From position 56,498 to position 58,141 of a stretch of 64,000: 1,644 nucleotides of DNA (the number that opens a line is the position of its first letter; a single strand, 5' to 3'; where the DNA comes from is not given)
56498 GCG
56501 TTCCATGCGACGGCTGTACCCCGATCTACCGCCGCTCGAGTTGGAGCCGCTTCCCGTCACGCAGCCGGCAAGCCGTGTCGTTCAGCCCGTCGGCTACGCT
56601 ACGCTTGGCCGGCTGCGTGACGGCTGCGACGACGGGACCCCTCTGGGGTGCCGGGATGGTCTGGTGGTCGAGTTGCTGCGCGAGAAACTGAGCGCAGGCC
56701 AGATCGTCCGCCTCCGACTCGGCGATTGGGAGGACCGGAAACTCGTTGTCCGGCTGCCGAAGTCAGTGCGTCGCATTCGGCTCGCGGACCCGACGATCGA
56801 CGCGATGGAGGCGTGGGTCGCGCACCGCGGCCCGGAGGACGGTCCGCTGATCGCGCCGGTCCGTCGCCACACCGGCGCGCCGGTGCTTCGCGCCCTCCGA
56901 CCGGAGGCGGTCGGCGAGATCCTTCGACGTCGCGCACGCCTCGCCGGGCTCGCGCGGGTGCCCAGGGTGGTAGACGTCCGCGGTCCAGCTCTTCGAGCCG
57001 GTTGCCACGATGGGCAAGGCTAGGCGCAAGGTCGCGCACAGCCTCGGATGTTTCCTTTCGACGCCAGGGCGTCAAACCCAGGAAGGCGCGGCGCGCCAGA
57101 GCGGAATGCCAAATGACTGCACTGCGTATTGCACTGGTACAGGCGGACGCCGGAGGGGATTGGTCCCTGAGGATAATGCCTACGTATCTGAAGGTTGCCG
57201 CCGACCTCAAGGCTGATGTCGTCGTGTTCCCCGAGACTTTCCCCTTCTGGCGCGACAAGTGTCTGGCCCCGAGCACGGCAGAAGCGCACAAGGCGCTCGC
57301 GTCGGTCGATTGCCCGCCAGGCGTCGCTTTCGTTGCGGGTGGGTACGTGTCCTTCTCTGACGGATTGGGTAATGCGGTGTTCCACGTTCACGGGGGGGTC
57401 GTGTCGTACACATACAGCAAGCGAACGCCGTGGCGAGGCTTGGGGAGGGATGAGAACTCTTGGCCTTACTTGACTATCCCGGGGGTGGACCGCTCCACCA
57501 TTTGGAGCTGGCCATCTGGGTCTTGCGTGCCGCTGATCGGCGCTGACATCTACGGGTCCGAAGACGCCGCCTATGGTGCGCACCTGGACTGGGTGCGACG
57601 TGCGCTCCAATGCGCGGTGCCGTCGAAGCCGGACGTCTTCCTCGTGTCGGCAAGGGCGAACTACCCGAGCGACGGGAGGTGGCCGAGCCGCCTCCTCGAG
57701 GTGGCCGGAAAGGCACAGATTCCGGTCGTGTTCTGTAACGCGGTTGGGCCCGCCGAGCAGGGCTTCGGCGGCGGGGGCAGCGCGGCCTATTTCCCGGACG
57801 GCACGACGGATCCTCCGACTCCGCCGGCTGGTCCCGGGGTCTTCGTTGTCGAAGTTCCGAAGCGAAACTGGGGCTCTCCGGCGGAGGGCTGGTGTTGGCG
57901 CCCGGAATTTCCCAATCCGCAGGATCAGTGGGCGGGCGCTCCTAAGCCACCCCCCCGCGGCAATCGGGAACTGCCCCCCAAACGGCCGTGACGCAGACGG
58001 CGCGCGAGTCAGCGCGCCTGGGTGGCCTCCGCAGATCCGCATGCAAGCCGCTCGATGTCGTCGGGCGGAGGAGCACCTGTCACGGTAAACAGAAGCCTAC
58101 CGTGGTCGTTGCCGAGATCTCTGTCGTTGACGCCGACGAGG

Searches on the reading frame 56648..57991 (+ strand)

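Call 11: search_protein_families(library=pfam, proteins=[window:56648-57991:+], max_evalue=0.01)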
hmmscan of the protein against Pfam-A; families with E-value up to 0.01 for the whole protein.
window:56648-57991:+ (447 aa): 1 family
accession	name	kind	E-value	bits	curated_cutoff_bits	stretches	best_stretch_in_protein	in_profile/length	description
PF00795.27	CN_hydrolase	-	4.9e-05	23.2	23.2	0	177-229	21-79/256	Carbon-nitrogen hydrolase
